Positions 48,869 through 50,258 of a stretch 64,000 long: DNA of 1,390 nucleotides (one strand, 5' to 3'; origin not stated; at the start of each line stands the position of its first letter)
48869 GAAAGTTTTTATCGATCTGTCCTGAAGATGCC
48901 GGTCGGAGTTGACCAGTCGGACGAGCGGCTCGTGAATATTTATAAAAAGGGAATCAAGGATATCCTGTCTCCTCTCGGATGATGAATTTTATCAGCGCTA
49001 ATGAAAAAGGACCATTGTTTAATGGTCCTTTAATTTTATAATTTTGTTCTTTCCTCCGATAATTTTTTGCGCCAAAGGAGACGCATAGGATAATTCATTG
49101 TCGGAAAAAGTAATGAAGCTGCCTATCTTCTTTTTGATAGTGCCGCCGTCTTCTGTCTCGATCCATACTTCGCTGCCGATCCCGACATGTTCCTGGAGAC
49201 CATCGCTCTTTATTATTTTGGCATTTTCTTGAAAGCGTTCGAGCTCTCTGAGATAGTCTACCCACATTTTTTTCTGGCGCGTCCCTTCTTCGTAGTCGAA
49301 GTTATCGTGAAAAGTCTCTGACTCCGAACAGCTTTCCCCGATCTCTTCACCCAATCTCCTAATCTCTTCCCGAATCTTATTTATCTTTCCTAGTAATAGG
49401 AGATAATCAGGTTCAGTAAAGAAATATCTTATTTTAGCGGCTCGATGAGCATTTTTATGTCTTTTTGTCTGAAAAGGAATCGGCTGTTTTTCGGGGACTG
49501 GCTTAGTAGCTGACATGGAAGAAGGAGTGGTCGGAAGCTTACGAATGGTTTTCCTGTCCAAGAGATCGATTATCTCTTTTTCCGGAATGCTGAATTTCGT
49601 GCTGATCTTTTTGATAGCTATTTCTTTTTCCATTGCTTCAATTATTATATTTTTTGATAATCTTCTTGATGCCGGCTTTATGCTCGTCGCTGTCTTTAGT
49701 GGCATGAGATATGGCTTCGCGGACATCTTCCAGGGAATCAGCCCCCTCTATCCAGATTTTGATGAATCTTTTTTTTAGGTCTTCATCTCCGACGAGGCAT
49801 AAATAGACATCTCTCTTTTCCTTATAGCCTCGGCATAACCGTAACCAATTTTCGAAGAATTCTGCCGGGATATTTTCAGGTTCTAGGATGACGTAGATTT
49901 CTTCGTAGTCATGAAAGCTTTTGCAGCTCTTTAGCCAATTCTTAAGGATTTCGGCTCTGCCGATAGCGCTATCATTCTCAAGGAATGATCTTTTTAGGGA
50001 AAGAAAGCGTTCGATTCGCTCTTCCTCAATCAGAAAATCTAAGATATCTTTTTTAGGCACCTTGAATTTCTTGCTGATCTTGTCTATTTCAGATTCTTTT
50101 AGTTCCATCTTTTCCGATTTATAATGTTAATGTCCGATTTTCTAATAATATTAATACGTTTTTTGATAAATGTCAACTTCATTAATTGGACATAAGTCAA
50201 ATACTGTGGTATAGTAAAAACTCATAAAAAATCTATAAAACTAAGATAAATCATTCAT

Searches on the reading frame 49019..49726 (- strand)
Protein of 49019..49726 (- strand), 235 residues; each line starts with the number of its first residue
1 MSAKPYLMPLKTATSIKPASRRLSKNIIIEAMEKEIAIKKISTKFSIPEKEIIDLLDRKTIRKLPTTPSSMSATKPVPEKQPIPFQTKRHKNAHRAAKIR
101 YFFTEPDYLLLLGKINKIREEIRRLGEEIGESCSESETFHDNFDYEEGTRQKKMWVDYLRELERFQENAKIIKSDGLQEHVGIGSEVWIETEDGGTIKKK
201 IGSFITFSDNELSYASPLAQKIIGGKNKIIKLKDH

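Call 3: search_protein_families(library=pfam, proteins=[window:49019-49726:-], max_evalue=0.1)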
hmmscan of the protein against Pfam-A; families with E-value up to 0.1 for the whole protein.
window:49019-49726:- (235 aa): 0 families

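Call 4: search_protein_families(library=ncbifam, proteins=[window:49019-49726:-], max_evalue=0.1)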
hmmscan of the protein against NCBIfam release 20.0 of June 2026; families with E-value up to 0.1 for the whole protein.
window:49019-49726:- (235 aa): 4 families
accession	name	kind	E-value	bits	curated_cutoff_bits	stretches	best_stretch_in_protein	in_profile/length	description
TIGR01462.1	greA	subfamily_domain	8.2e-08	32.5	139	1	140-226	39-129/151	transcription elongation factor GreA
NF001263.0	PRK00226.1-4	equivalog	2.5e-05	24.2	145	1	141-226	47-136/160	transcription elongation factor GreA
TIGR01461.1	greB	equivalog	0.00015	21.5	171.05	1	141-226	43-131/156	transcription elongation factor GreB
NF001261.0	PRK00226.1-2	equivalog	0.00075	19.4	167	1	119-226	22-133/157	transcription elongation factor GreA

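Call 29: search_protein_families(library=pfam, proteins=[window:49019-49633:-], max_evalue=1)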
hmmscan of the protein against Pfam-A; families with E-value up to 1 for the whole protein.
window:49019-49633:- (204 aa): 0 families

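Call 37: find_homologous_proteins(query=window:49022-49633:-)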
Query window:49022-49633:- (204 aa): 16 proteins with E <= 0.001 among 265 candidates.
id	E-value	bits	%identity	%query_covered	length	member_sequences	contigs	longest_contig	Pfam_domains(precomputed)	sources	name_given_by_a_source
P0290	1.2e-129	447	100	100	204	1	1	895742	-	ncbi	-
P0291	6.5e-52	194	51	96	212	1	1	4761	PF01272.26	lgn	-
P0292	1.9e-51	192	51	96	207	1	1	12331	PF01272.26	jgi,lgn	jgi:transcription elongation GreA/GreB family factor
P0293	4.0e-50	188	49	96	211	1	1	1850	PF01272.26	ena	-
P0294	1.2e-49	186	50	96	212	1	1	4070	PF01272.26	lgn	-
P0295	2.7e-47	179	51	96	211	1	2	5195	PF01272.26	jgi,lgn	jgi:transcription elongation GreA/GreB family factor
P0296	3.9e-47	178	48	94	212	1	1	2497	PF01272.26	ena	-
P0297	9.0e-47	177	47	94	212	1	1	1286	PF01272.26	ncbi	-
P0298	1.9e-45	173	48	96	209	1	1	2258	PF01272.26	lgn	-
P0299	8.6e-43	164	46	96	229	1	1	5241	PF01272.26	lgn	-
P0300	1.4e-40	157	48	96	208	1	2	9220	PF01272.26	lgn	-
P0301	1.9e-40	156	45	96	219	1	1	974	PF01272.26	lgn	-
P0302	4.7e-38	149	45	96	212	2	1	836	PF01272.26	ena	-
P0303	3.9e-26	110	47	66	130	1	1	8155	-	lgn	-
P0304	7.3e-22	96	41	78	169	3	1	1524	-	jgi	jgi:hypothetical protein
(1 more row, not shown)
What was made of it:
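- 49019..49633 (-): Gre-factor paralogue (204 aa): N-terminal 2-helix domain, disordered linker, then a full GreA-like coiled coil and C-terminal domain; tip motif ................. The database gene call is 204 aa (P0290, call 37).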

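Call 39: search_protein_families(library=padloc, proteins=[window:49022-49633:-], max_evalue=0.01)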
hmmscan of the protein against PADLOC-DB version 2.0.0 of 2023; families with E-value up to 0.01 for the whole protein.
window:49022-49633:- (204 aa): 0 families

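Call 51: search_protein_families(library=ncbifam, proteins=[window:49022-49633:-], max_evalue=0.001)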
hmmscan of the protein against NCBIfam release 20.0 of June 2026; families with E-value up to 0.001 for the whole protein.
window:49022-49633:- (204 aa): 4 families
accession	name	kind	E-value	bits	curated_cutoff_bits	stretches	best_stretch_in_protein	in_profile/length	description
TIGR01462.1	greA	subfamily_domain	4.1e-08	33.4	139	1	109-195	39-129/151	transcription elongation factor GreA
NF001263.0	PRK00226.1-4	equivalog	1.8e-05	24.7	145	1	108-195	42-136/160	transcription elongation factor GreA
TIGR01461.1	greB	equivalog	0.00011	22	171.05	1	110-195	43-131/156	transcription elongation factor GreB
NF001261.0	PRK00226.1-2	equivalog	0.00053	19.9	167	1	87-195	21-133/157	transcription elongation factor GreA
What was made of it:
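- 49019..49633 (-): TIGR01462 greA at 4e-8 (call 51).
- On GreA/GreB family: TIGR01462 scores 33 bits against 139 (call 51).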

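Call 68: predict_structure(alignment_id=A2)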
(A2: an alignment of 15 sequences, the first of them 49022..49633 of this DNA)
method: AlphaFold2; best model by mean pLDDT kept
length: 204 residues; sequences in the alignment: 15
mean_pLDDT: 72.5   pTM: 0.53
mean pLDDT of the five models: 72.5, 71.8, 70.5, 66.5, 62.6
residues with pLDDT >= 90: 35; 70-90: 99; 50-70: 30; < 50: 40
segments of 3 or more residues with pLDDT < 50: 28-64, 202-204
pLDDT, mean of each block of 10 residues (from residue 1): 83 87 64 32 32 34 58 90 95 81 60 80 93 91 67 83 86 88 86 70 46
secondary structure, 60 per line:
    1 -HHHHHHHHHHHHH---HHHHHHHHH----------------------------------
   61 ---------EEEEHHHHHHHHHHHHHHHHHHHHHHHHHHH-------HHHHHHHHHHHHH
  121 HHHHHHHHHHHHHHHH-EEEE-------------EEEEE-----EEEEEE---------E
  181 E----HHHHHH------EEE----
elements in order: H2-14 H18-26 E70-73 H74-100 H108-136 E138-141 E155-159 E165-170 H186-191 E198-200
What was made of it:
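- On GreA/GreB family: AF2 model (pLDDT 72.5, call 68).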

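Call 70: fold_search(model_id=the predicted structure, library=pdb)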
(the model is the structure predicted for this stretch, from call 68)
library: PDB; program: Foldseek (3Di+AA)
matches with E <= 10: 182; with E <= 0.001: 6
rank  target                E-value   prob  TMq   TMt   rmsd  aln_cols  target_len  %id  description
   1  9a7t_B                1.9e-05  1.00  0.54  0.69   2.8       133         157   21  Integrative model of RPOB-GREA by crosslinking MS and deep learning (released 2024-09-18)
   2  2p4v_A                8.4e-05  1.00  0.49  0.62   3.5       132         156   24  Crystal structure of the transcript cleavage factor, GreB at 2.6A resolution (released 2008-01-22)
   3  3aoh_X                1.0e-04  1.00  0.52  0.68   3.0       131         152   21  RNA polymerase-Gfh1 complex (Crystal type 1) (released 2010-12-08)
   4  3aoi_X                1.5e-04  1.00  0.51  0.66   2.9       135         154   20  RNA polymerase-Gfh1 complex (Crystal type 2) (released 2010-12-08)
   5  4wqt_X                3.3e-04  1.00  0.52  0.67   3.1       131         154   21  Thermus thermophilus RNA polymerase complexed with an RNA cleavage stimulating factor (a GreA/Gfh1 chimeric protein) (released 2015-02-18)
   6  1grj                  5.1e-04  1.00  0.47  0.61   3.7       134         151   19  GREA TRANSCRIPT CLEAVAGE FACTOR FROM ESCHERICHIA COLI (released 1995-07-10)
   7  2eul_A                1.1e-03  1.00  0.34  0.44  11.3       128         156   21  Structure of the transcription factor Gfh1. (released 2005-11-15)
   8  2f23_A                2.4e-03  1.00  0.36  0.46  10.8       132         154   20  Crystal structure of GreA factor homolog 1 (Gfh1) protein of Thermus thermophilus (released 2006-05-30)
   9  2etn_B                2.6e-03  1.00  0.34  0.44  11.6       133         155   21  Crystal structure of Thermus aquaticus Gfh1 (released 2006-02-14)
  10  2etn_A                2.4e-02  0.99  0.32  0.41  11.9       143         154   19  Crystal structure of Thermus aquaticus Gfh1 (released 2006-02-14)
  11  9e2g_2G               2.7e-01  0.84  0.27  0.31  47.0       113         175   20  Cryo-EM structure of 48 nm repeat of microtubule doublet from T. brucei flagellum (released 2025-03-12)
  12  6zca_H                3.2e-01  0.25  0.23  0.09   8.0       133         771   14  Structure of the B. subtilis RNA POLYMERASE in complex with HelD (monomer) (released 2020-10-14)
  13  2uxn_A                7.7e-01  0.99  0.29  0.09   1.4        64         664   19  Structural Basis of Histone Demethylation by LSD1 Revealed by Suicide Inactivation (released 2007-05-29)
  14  9dbp_A                8.7e-01  0.87  0.27  0.09   6.7        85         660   19  Crystal structure of the LSD1/CoREST histone demethylase in complex with the cofactor FAD and the inhibitor GSK690 (released 2025-09-17)
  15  2x0l_A                9.3e-01  0.98  0.29  0.09   1.3        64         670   19  Crystal structure of a neuro-specific splicing variant of human histone lysine demethylase LSD1. (released 2010-03-02)
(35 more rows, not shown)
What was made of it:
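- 49019..49633 (-): AF2 model searched with Foldseek: GreA, GreB and Gfh1 at probability 1.0 (calls 68, 70).
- On GreA/GreB family: Foldseek top hits are GreA, GreB and Gfh1 at probability 1.0, TM(target) 0.61-0.69 (call 70).
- Closest known: GreA/GreB/Gfh1/Rnk secondary-channel factors. Same: The fold is full Gre: coiled coil plus C-terminal domain (Foldseek probability 1.0, call 70).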

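Call 77: search_protein_families(library=phrogs, proteins=[window:49022-49633:-], max_evalue=0.001)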
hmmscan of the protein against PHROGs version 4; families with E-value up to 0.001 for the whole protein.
window:49022-49633:- (204 aa): 0 families

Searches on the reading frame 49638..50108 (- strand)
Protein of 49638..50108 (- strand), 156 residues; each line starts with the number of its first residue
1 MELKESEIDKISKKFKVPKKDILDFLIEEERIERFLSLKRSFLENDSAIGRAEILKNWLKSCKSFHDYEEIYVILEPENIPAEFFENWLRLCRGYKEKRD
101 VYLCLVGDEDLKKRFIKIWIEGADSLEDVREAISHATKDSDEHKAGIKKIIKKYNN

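Call 3: search_protein_families(library=pfam, proteins=[window:49638-50108:-], max_evalue=0.1)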
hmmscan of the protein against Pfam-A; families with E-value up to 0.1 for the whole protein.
window:49638-50108:- (156 aa): 2 families
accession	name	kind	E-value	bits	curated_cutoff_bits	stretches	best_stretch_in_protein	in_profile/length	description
PF08311.18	Mad3_BUB1_I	-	0.0055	17.1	31.4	0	54-88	65-102/123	Mad3/BUB1 homology region 1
PF24786.1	RXYLT1_N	-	0.018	15.7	25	0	83-121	75-113/140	RXYLT1 N-terminal domain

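Call 4: search_protein_families(library=ncbifam, proteins=[window:49638-50108:-], max_evalue=0.1)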
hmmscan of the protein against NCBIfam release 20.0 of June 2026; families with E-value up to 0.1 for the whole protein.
window:49638-50108:- (156 aa): 0 families

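Call 29: search_protein_families(library=pfam, proteins=[window:49641-50108:-], max_evalue=1)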
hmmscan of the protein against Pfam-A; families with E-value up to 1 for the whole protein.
window:49641-50108:- (156 aa): 2 families
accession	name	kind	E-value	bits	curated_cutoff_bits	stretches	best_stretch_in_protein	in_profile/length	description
PF08311.18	Mad3_BUB1_I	-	0.0055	17.1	31.4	0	54-88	65-102/123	Mad3/BUB1 homology region 1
PF24786.1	RXYLT1_N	-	0.018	15.7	25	0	83-121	75-113/140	RXYLT1 N-terminal domain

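Call 39: search_protein_families(library=padloc, proteins=[window:49641-50108:-], max_evalue=0.01)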
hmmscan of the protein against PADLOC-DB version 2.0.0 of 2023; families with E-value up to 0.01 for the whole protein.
window:49641-50108:- (156 aa): 1 family
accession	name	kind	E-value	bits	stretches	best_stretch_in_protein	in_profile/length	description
PDLC02795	SspF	-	0.0078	12.9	1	32-124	349-440/560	SspF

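Call 77: search_protein_families(library=phrogs, proteins=[window:49641-50108:-], max_evalue=0.001)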
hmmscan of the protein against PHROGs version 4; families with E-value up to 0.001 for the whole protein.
window:49641-50108:- (156 aa): 0 families
